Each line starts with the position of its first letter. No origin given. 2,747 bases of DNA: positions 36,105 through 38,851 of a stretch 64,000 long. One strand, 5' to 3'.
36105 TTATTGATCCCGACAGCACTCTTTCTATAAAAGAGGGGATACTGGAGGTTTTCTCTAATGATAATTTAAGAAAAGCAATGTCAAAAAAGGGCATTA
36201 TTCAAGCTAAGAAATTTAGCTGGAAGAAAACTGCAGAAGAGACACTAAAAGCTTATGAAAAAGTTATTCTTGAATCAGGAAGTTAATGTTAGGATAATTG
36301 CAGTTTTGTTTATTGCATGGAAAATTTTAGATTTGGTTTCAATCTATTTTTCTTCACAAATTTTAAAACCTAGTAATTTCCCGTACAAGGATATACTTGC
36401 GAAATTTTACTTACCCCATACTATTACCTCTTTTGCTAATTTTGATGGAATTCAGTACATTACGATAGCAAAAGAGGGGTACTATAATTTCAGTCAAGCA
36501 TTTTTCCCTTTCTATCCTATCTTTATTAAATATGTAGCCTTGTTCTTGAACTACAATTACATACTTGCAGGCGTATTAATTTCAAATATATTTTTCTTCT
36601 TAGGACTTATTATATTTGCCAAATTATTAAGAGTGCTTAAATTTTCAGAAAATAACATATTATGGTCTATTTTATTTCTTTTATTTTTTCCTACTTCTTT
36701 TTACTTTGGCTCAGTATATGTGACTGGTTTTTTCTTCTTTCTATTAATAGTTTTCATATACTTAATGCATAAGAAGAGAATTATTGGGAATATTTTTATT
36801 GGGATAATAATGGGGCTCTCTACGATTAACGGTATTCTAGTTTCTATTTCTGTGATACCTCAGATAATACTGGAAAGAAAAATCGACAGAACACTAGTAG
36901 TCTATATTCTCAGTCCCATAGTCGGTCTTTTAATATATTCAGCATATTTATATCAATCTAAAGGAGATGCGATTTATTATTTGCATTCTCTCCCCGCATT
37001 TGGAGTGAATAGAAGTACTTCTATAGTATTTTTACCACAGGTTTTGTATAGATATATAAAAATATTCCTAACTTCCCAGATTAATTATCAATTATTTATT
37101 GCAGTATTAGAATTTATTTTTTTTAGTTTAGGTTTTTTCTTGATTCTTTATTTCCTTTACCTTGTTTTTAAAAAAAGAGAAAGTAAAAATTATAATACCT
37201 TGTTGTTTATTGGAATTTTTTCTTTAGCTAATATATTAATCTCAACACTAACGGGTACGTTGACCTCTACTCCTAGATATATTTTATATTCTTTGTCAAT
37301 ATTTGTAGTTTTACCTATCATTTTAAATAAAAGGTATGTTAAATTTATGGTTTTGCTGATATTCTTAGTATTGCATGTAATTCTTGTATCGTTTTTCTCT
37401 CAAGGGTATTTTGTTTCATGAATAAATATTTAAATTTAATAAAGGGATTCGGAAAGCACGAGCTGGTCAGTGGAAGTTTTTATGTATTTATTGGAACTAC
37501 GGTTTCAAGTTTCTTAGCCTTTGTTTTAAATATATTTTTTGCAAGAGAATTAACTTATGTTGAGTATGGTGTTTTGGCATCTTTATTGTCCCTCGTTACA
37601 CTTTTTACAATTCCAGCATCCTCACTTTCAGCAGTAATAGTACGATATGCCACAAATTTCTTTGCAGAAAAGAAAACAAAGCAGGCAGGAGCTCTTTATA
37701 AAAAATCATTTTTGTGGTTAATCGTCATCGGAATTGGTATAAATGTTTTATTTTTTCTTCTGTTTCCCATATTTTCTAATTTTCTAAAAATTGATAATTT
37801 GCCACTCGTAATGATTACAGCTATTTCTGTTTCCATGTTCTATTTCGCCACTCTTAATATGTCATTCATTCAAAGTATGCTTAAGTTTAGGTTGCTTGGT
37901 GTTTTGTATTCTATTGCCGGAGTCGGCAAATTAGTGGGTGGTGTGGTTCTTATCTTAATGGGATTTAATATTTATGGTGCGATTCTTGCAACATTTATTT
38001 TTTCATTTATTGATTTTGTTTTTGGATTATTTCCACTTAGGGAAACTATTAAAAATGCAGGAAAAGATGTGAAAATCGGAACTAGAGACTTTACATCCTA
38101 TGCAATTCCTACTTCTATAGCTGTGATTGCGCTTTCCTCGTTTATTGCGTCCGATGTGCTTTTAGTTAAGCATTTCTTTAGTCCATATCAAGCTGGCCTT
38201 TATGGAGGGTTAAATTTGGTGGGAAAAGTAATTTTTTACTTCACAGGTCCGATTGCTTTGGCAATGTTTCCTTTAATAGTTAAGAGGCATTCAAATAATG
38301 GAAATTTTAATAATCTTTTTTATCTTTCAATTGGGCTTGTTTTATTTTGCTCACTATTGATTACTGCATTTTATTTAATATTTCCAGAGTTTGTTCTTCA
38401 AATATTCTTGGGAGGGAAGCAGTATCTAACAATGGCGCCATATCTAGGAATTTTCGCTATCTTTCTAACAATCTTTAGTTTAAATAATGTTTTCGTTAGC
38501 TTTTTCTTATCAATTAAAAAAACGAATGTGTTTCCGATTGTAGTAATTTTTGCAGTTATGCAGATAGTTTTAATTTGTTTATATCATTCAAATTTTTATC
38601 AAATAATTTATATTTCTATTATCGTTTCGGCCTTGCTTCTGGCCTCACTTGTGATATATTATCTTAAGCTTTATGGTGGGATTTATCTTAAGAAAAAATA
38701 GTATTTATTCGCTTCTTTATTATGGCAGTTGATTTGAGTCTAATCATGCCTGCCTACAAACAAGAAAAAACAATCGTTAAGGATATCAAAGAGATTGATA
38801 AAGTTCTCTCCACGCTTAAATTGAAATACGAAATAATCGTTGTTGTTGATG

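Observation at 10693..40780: Four polyprenyl-phosphate-sugar synthase (GT2) → GT-C modules imply extracytoplasmic glycosylation from lipid-linked monosaccharides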

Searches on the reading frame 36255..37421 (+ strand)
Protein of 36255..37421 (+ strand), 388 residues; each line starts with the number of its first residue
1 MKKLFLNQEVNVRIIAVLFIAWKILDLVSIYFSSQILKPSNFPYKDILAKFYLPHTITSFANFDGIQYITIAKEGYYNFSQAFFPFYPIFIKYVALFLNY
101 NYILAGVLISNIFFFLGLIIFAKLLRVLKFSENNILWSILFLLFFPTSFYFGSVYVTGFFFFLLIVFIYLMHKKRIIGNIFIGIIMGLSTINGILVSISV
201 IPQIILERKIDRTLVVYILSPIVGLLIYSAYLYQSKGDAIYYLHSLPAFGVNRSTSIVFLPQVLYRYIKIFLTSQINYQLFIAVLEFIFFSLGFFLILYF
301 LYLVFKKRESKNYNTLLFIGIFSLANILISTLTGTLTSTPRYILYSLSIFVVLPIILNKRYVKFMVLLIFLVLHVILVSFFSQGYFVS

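Call 6: search_protein_families(library=pfam, proteins=[window:36255-37421:+], max_evalue=0.01)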
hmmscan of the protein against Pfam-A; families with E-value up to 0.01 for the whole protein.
window:36255-37421:+ (388 aa): 0 families

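Call 15: search_protein_families(library=pfam, proteins=[window:36255-37421:+], max_evalue=5)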
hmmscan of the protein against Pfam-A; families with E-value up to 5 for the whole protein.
window:36255-37421:+ (388 aa): 0 families

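Call 33: search_protein_families(library=pfam, proteins=[window:36255-37421:+], max_evalue=1)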
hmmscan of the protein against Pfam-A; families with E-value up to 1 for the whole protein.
window:36255-37421:+ (388 aa): 0 families
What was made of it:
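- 36255..37421 (+): GT-C enzyme, PIG-V/Gpi18-like mannosyltransferase family (388 aa); not a Wzy polymerase. No direct Pfam hit (calls 6, 33).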

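Call 52: find_homologous_proteins(query=window:36255-37421:+, max_evalue=0.001)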
Query window:36255-37421:+ (388 aa): 1938 proteins with E <= 0.001 among 8000 candidates; the best 120 are listed.
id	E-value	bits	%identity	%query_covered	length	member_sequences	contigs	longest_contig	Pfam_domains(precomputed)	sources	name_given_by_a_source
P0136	4.3e-231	785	100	100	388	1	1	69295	-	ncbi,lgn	-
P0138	3.0e-178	611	74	100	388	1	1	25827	-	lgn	-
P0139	1.5e-176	606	73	100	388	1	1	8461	-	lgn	-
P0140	2.3e-172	592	71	100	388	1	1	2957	-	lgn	-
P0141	8.3e-127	442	55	100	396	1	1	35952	-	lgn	-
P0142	9.4e-84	300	41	100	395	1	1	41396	-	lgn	-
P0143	4.0e-81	292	43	97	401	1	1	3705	-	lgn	-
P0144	1.8e-80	290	46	96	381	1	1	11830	PF04188.19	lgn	-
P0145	1.1e-79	287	42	97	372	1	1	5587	-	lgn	-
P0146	1.1e-79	287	40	98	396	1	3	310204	PF04188.19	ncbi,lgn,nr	ncbi:MAG TPA: mannosyltransferase family protein [Candidatus Saccharimonadales bacterium]|nr:mannosy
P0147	1.6e-79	286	42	98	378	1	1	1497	-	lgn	-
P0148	4.8e-79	285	40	100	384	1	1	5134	PF04188.19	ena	-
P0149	1.3e-78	283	41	96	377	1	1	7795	PF04188.19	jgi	-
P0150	2.7e-78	282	44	98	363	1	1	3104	-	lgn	-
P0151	5.7e-78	281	42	97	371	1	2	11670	-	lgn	-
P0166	1.6e-76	277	41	95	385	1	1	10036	PF04188.19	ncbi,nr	ncbi:hypothetical protein HZA75_03360 [Candidatus Roizmanbacteria bacterium]|nr:hypothetical protein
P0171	5.4e-76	275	40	98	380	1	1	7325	PF04188.19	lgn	-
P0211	8.2e-73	264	41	98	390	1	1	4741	PF04188.19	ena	-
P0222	4.8e-72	262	42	89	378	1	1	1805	PF04188.19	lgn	-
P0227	6.7e-72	261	42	98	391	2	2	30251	PF04188.19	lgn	-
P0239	5.2e-71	258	38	98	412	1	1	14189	PF04188.19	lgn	-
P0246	6.8e-71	258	40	95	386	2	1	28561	PF04188.19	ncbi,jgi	ncbi:MAG: mannosyltransferase family protein [Patescibacteria group bacterium]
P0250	9.0e-71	258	40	95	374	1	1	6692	PF04188.19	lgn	-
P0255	1.4e-70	257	41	96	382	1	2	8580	PF04188.19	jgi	jgi:Gpi18-like mannosyltransferase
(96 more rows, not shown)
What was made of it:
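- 36255..37421 (+): Homologues at 40-46% identity carry PF04188 and are named mannosyltransferase family protein or Gpi18-like (call 52).
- On GT-C fold glycosyltransferases: 36255 qualifies through its homologues, which carry PF04188 (call 52).
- Checked: 36255, whose homologues carry PF04188 (call 52).
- Homologues of 36255 carry PF04188 (call 52).
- Tried and rejected: Rejected: its homologues are PIG-V/Gpi18-like (call 52).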

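Call 89: search_protein_families(library=ncbifam, proteins=[window:36255-37421:+], max_evalue=0.01)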
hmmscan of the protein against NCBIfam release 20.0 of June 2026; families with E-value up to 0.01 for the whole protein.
window:36255-37421:+ (388 aa): 1 family
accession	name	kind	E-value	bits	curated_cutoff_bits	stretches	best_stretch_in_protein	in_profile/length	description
NF046093.1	AZOBR_p60025_fam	subfamily_domain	0.00068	18.9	150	1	85-218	95-225/232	AZOBR_p60025 family cell surface glycopolymer formation protein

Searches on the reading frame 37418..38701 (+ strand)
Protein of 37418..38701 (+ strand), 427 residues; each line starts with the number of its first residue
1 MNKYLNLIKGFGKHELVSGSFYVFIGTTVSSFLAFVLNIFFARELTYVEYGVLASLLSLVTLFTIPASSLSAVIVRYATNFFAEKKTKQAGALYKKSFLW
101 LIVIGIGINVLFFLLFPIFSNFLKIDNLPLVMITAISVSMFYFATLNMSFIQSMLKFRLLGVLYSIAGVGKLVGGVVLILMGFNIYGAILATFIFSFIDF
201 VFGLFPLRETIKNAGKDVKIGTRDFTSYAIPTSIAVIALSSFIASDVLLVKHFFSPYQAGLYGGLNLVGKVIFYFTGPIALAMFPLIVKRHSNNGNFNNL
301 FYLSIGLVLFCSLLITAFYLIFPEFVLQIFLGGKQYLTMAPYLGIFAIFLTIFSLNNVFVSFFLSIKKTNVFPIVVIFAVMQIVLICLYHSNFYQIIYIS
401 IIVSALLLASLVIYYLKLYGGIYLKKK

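Call 6: search_protein_families(library=pfam, proteins=[window:37418-38701:+], max_evalue=0.01)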
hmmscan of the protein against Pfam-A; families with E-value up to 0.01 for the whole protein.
window:37418-38701:+ (427 aa): 3 families
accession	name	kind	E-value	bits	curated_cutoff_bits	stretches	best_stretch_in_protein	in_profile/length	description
PF13440.11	Polysacc_synt_3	-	4.6e-11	42.9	23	1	41-340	2-292/293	Polysaccharide biosynthesis protein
PF01943.22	Polysacc_synt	-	3.3e-09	37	28.2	1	17-289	2-272/274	Polysaccharide biosynthesis protein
PF01554.23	MatE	-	0.00088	19.4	24.9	1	231-381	1-154/161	MatE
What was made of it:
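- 37418..38701 (+): Second MOP/Wzx-type flippase (427 aa), directly upstream of synthase 4. PF13440 and PF01943 (call 6).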
